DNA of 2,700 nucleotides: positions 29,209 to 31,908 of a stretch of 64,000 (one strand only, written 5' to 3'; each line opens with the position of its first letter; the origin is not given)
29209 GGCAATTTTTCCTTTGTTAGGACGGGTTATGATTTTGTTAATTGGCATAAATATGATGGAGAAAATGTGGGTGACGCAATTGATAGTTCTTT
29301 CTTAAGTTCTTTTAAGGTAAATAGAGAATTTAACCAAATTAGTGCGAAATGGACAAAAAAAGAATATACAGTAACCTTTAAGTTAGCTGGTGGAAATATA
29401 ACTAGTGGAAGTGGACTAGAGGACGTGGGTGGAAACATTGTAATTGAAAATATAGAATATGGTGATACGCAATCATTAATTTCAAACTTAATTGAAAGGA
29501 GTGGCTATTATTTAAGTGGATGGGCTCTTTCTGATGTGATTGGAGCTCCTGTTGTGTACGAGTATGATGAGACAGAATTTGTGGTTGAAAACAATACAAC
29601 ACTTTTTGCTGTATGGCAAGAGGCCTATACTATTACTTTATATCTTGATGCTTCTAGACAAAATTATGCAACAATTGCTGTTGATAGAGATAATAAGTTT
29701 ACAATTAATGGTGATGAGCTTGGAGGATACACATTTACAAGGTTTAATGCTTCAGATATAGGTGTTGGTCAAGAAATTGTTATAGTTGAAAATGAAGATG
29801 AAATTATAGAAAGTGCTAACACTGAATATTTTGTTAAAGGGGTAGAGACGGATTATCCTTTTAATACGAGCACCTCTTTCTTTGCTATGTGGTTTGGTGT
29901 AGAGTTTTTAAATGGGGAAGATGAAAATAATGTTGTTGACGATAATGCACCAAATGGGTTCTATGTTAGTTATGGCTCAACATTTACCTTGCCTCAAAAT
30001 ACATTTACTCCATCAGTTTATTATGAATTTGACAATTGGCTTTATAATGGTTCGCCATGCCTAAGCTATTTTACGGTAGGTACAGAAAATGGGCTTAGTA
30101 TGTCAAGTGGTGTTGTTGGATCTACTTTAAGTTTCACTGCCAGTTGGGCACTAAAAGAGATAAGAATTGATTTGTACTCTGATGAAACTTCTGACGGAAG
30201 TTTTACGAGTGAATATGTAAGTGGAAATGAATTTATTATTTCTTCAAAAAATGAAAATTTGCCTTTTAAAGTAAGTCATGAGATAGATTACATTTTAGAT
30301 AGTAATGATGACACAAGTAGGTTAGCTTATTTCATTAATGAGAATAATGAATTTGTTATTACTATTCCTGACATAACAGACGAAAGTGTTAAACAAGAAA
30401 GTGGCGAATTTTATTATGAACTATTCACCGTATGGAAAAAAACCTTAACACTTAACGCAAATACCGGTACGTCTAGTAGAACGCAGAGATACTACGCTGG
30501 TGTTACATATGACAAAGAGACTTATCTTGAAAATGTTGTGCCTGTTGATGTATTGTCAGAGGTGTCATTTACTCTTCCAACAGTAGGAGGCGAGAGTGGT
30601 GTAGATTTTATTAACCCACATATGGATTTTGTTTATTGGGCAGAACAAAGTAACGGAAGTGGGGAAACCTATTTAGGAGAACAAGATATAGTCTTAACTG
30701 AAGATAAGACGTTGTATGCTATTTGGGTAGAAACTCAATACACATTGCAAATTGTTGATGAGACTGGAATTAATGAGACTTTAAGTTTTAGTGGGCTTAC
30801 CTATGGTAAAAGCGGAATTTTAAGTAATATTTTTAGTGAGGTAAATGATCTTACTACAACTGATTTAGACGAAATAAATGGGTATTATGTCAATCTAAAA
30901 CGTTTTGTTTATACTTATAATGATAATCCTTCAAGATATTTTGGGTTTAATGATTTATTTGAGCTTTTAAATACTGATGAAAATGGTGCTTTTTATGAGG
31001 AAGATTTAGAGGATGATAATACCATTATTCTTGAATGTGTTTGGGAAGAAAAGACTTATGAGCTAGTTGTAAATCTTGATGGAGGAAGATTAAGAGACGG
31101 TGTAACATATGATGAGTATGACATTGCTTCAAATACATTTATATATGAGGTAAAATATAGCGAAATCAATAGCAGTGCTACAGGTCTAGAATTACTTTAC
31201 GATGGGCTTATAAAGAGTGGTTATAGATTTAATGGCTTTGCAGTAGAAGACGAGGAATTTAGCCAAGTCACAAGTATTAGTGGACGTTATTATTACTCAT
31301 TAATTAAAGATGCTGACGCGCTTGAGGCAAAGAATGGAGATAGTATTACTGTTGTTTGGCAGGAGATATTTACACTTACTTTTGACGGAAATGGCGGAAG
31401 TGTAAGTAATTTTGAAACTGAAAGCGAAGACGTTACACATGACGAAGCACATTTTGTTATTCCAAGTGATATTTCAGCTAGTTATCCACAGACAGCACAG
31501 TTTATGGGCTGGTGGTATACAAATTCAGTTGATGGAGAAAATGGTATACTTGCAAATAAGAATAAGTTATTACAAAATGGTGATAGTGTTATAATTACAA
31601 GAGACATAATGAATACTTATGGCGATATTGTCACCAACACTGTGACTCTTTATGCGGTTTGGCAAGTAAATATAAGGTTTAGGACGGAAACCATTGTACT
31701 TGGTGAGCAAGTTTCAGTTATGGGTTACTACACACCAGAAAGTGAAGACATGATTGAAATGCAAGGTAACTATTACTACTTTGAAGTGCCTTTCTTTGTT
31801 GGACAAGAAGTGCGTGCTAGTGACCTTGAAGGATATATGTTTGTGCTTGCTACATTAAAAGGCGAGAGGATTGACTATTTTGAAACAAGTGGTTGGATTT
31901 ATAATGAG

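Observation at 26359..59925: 33.6-kb gene for an 11,188-aa modular surface filament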

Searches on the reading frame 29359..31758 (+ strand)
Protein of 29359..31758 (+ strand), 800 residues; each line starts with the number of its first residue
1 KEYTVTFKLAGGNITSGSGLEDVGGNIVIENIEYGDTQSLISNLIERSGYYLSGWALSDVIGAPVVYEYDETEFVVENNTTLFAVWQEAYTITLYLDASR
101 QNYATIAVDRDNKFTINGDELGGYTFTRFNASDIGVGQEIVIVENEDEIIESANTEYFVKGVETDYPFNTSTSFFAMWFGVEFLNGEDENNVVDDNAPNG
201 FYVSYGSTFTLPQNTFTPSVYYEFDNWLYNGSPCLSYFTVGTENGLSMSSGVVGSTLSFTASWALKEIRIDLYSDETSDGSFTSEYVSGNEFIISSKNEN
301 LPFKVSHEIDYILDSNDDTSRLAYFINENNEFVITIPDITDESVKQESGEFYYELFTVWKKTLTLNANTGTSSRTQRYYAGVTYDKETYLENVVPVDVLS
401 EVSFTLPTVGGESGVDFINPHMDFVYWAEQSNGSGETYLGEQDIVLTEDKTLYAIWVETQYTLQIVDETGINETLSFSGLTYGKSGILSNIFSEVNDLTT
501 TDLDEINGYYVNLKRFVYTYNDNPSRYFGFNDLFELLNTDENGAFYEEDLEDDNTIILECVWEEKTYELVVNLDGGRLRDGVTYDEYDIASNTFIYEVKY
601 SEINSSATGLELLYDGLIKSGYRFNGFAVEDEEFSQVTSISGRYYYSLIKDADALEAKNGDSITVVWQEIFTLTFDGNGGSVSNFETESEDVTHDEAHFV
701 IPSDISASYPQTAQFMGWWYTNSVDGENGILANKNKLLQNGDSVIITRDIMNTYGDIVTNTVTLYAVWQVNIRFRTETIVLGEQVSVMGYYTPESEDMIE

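Call 52: search_solved_structures(query=window:29359-31758:+, max_evalue=0.01)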
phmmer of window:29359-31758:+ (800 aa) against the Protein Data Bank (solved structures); distinct sequences matched with E-value up to 0.01: 0.
